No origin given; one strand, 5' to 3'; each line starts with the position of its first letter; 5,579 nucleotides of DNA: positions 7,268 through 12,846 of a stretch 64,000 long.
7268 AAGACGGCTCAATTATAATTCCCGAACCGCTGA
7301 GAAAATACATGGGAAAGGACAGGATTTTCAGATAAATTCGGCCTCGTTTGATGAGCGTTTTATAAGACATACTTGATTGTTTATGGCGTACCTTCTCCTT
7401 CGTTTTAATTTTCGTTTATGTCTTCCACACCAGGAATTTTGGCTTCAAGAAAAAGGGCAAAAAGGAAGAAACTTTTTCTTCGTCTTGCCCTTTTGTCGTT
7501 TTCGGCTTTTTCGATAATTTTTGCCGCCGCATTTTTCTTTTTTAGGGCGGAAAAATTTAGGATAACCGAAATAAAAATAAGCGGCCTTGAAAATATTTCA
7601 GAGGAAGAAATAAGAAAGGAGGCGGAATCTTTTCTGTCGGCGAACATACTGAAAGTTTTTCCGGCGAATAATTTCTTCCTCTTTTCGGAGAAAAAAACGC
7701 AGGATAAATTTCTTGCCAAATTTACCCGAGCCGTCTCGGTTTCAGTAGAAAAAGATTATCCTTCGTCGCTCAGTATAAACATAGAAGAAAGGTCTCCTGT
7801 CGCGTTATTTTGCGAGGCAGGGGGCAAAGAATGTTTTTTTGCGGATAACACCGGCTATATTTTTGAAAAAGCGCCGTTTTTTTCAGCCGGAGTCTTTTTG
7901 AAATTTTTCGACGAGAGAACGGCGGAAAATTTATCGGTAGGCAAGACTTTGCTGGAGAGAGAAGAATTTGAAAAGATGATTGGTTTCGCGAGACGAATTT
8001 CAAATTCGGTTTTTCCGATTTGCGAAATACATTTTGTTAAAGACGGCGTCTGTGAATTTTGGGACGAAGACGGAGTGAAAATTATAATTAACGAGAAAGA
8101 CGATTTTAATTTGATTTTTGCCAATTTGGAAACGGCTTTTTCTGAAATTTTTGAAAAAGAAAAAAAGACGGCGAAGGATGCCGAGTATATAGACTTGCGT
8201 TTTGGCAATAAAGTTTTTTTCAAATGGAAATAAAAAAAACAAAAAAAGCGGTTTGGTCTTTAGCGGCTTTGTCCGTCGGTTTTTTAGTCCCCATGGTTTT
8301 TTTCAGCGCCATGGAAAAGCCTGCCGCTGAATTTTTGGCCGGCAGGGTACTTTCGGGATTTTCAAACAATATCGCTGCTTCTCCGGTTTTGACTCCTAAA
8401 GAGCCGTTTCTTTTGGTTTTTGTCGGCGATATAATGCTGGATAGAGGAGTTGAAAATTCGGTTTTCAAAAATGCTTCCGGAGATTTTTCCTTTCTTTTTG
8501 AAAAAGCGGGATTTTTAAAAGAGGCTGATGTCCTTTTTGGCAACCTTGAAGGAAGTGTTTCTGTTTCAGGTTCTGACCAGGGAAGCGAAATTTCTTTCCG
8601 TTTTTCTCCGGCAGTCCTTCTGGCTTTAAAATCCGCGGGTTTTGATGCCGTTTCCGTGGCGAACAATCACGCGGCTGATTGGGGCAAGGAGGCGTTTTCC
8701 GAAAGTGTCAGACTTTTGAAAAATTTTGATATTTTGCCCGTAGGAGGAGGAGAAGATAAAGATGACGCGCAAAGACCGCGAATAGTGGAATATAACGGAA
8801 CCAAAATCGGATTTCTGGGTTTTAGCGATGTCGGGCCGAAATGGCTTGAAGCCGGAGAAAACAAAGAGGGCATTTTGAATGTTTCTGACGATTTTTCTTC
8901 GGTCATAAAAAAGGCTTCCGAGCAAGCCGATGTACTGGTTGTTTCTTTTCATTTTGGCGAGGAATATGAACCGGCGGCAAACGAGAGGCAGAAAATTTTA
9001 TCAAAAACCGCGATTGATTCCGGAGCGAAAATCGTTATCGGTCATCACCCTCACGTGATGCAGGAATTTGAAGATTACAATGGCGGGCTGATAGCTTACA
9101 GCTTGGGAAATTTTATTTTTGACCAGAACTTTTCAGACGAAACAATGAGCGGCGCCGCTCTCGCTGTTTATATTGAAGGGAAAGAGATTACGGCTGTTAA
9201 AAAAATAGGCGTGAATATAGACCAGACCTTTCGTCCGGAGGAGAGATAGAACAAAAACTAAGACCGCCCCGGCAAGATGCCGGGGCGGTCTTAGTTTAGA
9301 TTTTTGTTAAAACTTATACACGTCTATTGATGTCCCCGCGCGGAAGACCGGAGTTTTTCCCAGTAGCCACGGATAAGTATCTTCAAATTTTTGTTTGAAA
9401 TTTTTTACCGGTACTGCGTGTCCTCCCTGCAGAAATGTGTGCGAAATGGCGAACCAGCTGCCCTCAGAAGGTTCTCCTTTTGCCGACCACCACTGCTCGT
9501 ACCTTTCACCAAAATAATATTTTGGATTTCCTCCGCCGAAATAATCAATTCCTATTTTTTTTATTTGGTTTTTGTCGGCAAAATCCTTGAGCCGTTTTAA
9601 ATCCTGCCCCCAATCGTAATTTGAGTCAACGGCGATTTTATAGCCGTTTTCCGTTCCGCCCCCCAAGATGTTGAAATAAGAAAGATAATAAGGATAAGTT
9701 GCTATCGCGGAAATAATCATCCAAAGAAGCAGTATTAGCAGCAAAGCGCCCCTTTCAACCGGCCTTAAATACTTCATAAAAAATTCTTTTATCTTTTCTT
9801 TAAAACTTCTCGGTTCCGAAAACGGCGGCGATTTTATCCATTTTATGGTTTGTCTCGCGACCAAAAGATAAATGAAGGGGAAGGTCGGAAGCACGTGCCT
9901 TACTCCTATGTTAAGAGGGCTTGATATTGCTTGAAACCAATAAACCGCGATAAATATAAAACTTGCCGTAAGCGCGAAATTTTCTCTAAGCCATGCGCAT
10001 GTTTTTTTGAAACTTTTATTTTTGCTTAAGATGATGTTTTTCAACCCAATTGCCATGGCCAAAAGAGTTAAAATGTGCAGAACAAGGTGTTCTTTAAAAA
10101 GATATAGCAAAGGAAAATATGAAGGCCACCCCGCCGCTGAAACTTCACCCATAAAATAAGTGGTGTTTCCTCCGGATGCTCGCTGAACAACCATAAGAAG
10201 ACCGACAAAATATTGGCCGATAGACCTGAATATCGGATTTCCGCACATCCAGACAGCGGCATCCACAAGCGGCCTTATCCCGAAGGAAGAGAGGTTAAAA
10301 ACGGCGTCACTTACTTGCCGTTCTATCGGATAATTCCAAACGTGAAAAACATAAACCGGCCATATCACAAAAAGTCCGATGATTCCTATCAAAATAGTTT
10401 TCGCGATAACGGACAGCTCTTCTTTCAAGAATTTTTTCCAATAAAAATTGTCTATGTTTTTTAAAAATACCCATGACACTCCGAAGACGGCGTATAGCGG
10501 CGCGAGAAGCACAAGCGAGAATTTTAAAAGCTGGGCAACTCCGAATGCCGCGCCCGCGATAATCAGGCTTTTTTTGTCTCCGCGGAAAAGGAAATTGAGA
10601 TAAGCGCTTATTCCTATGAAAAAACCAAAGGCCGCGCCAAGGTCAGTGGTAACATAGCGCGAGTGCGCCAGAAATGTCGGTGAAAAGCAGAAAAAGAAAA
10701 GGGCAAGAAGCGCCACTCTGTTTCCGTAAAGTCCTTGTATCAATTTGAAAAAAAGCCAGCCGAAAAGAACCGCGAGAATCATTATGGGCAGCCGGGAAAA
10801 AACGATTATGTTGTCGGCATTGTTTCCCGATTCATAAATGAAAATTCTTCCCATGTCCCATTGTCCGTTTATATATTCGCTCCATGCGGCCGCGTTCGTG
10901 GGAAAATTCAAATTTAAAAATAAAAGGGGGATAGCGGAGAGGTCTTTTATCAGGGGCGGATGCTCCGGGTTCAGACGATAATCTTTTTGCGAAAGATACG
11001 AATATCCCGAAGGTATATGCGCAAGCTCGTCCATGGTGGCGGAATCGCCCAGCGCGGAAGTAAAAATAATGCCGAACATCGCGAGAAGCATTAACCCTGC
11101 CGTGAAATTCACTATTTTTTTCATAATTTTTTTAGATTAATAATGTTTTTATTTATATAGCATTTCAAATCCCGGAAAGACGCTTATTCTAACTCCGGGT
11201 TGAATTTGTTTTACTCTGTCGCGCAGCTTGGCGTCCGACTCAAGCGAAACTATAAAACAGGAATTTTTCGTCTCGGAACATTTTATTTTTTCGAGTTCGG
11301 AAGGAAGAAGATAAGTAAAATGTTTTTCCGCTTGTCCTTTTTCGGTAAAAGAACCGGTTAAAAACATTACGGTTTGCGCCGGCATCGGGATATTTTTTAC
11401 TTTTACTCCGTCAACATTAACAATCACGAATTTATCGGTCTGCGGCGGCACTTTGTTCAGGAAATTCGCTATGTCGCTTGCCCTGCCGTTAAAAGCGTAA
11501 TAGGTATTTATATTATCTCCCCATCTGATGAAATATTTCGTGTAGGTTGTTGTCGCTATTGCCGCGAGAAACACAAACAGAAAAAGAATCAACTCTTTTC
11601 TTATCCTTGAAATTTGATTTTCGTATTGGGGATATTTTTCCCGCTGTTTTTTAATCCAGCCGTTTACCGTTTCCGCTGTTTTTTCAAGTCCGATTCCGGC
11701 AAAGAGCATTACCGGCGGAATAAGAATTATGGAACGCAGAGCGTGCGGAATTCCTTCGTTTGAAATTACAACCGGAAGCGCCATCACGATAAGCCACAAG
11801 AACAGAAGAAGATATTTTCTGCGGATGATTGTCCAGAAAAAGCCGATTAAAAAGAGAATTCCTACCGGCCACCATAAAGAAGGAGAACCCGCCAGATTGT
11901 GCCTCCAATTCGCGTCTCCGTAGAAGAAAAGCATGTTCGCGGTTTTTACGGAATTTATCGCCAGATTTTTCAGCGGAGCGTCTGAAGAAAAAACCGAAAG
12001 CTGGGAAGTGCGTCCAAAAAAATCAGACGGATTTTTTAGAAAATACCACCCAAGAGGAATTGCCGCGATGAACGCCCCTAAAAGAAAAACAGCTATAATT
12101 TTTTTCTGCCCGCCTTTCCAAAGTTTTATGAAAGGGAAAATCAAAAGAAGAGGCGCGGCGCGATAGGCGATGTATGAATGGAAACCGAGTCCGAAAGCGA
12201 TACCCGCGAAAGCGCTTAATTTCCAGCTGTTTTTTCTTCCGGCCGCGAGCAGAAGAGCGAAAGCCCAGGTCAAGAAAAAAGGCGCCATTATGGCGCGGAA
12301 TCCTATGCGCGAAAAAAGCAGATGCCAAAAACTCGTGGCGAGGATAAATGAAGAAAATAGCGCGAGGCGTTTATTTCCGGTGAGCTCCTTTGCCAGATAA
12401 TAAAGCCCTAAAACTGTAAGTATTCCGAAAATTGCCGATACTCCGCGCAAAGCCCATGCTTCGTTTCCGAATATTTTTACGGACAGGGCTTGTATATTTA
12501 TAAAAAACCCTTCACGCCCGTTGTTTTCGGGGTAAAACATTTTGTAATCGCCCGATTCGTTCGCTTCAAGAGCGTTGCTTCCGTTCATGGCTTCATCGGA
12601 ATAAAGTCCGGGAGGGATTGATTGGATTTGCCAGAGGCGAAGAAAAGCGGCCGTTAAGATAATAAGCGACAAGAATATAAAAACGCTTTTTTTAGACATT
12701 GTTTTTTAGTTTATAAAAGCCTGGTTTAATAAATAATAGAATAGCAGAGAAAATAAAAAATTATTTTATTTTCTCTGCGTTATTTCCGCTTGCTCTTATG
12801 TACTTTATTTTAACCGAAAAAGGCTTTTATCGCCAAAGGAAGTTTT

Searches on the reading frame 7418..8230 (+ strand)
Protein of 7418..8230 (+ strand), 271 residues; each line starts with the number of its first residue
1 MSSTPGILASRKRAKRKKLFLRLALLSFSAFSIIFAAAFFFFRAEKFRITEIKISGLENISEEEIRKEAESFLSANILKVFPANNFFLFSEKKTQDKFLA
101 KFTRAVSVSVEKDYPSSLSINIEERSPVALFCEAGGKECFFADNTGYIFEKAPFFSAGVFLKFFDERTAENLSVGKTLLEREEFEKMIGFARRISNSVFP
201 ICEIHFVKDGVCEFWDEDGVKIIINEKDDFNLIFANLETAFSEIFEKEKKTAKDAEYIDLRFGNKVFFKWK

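Call 62: search_protein_families(library=pfam, proteins=[window:7418-8230:+], max_evalue=0.001)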
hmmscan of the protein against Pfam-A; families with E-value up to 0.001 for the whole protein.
window:7418-8230:+ (271 aa): 1 family
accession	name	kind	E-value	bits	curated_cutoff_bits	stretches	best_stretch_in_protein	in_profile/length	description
PF08478.15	POTRA_1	-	2.8e-10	40.8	23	1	47-125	1-69/69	POTRA domain, FtsQ-type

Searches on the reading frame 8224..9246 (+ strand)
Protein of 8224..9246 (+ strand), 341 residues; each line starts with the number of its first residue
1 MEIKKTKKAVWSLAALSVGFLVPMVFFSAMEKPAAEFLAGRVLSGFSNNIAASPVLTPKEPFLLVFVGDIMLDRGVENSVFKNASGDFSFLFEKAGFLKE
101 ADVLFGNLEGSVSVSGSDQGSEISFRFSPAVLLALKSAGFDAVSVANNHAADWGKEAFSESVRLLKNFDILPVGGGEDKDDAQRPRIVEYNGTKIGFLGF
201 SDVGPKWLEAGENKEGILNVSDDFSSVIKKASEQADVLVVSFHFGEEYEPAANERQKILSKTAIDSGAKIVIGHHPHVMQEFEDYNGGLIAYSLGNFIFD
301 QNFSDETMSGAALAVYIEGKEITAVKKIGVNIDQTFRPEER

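Call 62: search_protein_families(library=pfam, proteins=[window:8224-9246:+], max_evalue=0.001)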
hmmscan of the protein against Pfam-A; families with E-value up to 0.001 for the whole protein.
window:8224-9246:+ (341 aa): 1 family
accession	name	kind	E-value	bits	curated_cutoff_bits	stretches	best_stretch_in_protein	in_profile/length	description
PF09587.15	PGA_cap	-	2.1e-67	227.7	27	1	64-301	2-255/255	Bacterial capsule synthesis protein PGA_cap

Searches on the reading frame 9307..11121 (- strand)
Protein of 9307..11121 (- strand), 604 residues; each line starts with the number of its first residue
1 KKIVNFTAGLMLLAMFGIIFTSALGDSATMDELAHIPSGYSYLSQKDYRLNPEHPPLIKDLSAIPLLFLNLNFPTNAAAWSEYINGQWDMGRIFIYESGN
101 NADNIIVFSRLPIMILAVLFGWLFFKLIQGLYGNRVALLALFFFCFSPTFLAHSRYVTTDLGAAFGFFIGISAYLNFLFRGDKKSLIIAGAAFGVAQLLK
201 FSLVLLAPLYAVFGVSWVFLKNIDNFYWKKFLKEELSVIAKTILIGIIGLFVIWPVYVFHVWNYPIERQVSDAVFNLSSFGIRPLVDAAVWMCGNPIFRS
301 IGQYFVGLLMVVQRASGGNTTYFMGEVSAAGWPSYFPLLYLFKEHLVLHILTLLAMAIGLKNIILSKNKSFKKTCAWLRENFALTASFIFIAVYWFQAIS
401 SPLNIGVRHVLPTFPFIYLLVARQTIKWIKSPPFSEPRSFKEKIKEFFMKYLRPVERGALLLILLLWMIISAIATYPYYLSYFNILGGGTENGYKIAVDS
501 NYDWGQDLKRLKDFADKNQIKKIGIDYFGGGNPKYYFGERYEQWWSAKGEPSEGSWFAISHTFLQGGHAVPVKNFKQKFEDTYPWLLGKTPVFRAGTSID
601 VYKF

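Call 10: search_protein_families(library=pfam, proteins=[window:9307-11121:-], max_evalue=0.01)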
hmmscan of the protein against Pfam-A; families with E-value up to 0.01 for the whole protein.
window:9307-11121:- (604 aa): 1 family
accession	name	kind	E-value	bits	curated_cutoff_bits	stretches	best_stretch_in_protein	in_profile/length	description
PF13231.12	PMT_2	-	4.8e-07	30.6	26.1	1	110-215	25-133/160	Dolichyl-phosphate-mannose-protein mannosyltransferase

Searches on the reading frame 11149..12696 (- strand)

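Call 10: search_protein_families(library=pfam, proteins=[window:11149-12696:-], max_evalue=0.01)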
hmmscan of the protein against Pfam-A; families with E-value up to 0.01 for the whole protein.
window:11149-12696:- (515 aa): 3 families
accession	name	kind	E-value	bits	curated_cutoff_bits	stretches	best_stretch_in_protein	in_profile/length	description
PF13231.12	PMT_2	-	4.1e-13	50.3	26.1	1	68-216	9-158/160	Dolichyl-phosphate-mannose-protein mannosyltransferase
PF02366.24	PMT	-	5.2e-10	39.7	22.7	1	72-219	74-234/245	Dolichyl-phosphate-mannose-protein mannosyltransferase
PF20176.3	DUF6541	-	5.9e-07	28.6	29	1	88-390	188-498/646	Family of unknown function (DUF6541)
